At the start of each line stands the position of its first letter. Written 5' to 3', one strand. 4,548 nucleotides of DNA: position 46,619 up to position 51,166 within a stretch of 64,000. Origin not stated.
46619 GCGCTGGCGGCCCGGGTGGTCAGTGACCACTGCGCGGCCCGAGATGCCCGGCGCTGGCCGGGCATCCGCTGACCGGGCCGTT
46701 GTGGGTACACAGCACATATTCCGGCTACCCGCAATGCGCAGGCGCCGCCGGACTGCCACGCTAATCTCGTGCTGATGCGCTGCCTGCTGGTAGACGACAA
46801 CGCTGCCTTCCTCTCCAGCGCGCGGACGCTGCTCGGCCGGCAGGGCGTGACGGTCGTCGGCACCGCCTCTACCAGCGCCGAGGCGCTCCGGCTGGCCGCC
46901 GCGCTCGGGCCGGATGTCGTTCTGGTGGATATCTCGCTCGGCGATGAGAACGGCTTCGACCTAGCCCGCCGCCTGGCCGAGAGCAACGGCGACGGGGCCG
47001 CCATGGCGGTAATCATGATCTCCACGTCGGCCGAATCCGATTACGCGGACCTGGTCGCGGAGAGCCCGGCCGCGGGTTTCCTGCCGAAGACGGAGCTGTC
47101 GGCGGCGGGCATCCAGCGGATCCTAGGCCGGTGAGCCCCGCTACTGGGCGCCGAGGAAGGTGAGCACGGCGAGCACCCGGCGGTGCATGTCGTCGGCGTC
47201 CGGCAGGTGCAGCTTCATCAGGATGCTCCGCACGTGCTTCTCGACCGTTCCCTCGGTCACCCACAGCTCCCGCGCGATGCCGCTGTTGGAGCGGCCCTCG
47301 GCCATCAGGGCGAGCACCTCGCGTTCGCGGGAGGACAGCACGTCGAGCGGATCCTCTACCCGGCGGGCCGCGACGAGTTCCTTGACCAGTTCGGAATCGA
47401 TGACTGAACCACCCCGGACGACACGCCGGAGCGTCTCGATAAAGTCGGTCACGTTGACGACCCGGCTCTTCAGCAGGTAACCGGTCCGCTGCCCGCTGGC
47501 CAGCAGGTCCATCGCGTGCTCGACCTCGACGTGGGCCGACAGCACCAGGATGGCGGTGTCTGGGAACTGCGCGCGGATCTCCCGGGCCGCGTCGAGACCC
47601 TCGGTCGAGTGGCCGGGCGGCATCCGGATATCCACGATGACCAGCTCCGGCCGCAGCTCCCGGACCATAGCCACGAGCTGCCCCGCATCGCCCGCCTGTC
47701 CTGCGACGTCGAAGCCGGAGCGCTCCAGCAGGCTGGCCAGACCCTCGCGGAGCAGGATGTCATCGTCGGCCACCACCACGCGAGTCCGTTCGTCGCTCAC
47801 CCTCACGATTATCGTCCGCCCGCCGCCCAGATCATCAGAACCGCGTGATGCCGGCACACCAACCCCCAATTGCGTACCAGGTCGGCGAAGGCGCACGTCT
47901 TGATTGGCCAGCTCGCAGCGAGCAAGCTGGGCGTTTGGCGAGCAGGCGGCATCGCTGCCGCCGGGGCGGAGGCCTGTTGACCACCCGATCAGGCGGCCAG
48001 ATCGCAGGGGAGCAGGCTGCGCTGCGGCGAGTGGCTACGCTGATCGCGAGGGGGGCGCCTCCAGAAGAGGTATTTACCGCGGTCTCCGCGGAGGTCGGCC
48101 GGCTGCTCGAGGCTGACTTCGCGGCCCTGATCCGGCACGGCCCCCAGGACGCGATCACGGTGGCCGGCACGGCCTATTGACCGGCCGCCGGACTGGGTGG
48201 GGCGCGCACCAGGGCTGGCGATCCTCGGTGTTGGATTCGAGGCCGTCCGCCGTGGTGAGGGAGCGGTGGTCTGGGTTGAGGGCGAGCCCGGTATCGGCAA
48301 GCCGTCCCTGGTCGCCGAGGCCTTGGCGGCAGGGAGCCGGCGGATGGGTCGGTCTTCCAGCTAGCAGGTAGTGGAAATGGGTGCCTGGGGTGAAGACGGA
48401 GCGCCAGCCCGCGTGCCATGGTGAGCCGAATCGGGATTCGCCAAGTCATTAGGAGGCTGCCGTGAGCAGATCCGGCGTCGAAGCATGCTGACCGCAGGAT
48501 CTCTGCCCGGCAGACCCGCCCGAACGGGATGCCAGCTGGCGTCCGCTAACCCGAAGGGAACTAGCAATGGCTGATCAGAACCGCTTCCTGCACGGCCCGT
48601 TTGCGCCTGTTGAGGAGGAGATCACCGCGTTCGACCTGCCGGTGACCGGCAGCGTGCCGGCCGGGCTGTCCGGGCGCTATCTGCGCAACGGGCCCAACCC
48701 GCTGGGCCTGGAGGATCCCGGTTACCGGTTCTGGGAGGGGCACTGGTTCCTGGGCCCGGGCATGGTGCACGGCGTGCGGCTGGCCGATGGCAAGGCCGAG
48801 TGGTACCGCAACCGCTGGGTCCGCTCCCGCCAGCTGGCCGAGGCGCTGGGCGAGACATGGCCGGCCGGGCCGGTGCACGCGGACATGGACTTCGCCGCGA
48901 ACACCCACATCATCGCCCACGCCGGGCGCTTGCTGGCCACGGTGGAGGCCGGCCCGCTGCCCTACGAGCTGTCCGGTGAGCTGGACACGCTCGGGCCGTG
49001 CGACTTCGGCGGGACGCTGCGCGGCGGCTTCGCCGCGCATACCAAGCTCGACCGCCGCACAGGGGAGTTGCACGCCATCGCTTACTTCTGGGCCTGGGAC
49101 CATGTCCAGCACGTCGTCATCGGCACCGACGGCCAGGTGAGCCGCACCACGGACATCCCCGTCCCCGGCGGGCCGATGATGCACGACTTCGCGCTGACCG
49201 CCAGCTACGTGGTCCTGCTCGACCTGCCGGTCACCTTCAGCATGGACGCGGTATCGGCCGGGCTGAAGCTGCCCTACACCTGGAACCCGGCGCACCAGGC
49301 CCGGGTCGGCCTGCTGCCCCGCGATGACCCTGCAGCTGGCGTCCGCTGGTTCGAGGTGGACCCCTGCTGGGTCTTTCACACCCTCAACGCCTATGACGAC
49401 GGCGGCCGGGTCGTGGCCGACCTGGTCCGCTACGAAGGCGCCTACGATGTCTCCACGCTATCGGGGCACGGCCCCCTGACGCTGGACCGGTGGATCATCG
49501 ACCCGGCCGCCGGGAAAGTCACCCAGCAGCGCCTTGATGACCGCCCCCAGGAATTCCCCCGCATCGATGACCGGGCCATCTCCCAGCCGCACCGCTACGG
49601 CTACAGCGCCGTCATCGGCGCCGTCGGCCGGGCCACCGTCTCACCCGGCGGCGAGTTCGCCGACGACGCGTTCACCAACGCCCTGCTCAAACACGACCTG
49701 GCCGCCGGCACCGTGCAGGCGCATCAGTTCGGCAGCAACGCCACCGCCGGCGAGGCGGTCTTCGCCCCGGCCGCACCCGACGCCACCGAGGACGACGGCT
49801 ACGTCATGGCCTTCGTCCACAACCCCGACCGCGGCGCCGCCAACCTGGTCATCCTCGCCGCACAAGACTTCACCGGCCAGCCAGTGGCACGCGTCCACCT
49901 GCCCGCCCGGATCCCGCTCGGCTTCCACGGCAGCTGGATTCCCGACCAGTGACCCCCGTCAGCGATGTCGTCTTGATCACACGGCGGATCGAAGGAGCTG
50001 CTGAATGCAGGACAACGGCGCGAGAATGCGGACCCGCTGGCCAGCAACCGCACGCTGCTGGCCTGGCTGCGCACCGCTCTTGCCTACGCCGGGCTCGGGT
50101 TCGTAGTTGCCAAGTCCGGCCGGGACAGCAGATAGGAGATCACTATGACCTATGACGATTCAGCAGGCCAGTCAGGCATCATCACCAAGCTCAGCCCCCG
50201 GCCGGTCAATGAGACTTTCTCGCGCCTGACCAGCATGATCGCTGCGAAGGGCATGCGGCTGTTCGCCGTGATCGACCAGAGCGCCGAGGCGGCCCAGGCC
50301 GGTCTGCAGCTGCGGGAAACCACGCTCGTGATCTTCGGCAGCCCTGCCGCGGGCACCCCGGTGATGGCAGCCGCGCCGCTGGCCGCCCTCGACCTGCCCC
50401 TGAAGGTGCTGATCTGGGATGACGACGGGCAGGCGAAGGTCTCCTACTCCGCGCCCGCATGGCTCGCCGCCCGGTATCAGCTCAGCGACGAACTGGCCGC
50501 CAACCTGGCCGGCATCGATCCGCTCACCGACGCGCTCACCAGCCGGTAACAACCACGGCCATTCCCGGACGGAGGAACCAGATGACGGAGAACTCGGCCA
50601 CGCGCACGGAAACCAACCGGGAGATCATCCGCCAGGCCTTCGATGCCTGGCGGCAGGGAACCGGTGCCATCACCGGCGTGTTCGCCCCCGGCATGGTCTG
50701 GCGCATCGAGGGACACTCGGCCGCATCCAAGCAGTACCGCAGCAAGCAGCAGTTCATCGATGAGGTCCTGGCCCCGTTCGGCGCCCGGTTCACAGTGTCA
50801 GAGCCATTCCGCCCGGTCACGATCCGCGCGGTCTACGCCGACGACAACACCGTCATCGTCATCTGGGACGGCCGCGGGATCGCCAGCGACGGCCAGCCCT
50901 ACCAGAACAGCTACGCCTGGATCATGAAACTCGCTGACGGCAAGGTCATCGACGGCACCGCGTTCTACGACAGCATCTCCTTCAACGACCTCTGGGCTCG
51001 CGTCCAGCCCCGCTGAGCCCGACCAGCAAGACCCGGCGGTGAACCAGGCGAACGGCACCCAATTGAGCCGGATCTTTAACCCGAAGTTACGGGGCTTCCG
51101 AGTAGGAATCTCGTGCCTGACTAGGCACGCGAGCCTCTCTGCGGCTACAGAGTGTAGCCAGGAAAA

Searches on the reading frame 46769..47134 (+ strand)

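Call 75: search_protein_families(library=pfam, proteins=[window:46769-47134:+])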
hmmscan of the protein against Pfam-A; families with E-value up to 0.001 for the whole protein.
window:46769-47134:+ (121 aa): 1 family
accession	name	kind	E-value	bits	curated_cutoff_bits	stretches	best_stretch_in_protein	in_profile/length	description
PF00072.30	Response_reg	-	1.1e-18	67.9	30.2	1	6-109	2-101/111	Response regulator receiver domain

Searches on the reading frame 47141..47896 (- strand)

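Call 76: search_protein_families(library=pfam, proteins=[window:47141-47896:-])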
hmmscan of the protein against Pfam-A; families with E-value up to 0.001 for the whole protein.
window:47141-47896:- (251 aa): 4 families
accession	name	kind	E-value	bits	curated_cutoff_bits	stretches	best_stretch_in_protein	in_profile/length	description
PF00072.30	Response_reg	-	2.1e-18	66.9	30.2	1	40-143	1-99/111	Response regulator receiver domain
PF00196.25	GerE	-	1.8e-14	53.5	23.5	1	185-232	1-48/57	Bacterial regulatory proteins, luxR family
PF08281.18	Sigma70_r4_2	-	4.8e-06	26.6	25.7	1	184-228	8-53/54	Sigma-70, region 4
PF04545.22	Sigma70_r4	-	0.00029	20.7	24.1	1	184-229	2-48/50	Sigma-70, region 4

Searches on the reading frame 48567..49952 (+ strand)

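Call 76: search_protein_families(library=pfam, proteins=[window:48567-49952:+])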
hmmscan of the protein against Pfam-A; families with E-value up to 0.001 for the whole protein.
window:48567-49952:+ (461 aa): 1 family
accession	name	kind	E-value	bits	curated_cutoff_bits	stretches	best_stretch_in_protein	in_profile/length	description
PF03055.21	RPE65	-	4.1e-112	376.1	27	1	12-459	1-469/469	Retinal pigment epithelial membrane protein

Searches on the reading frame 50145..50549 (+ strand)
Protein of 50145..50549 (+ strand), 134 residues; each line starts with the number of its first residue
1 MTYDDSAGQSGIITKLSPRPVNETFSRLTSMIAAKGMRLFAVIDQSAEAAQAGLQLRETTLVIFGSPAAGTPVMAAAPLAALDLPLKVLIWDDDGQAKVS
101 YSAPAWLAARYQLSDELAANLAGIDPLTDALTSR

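Call 76: search_protein_families(library=pfam, proteins=[window:50145-50549:+])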
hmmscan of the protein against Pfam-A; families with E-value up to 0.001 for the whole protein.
window:50145-50549:+ (134 aa): 1 family
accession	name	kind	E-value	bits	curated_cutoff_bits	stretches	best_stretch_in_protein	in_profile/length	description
PF03625.19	DUF302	-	6.7e-18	64.8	23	1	43-104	1-63/63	Domain of unknown function DUF302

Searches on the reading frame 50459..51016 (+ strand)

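Call 76: search_protein_families(library=pfam, proteins=[window:50459-51016:+])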
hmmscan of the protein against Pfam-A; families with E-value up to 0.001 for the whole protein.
window:50459-51016:+ (185 aa): 1 family
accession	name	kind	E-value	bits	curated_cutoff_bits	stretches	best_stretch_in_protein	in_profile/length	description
PF12680.13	SnoaL_2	-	3.5e-10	40.8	27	1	57-164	1-100/102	SnoaL-like domain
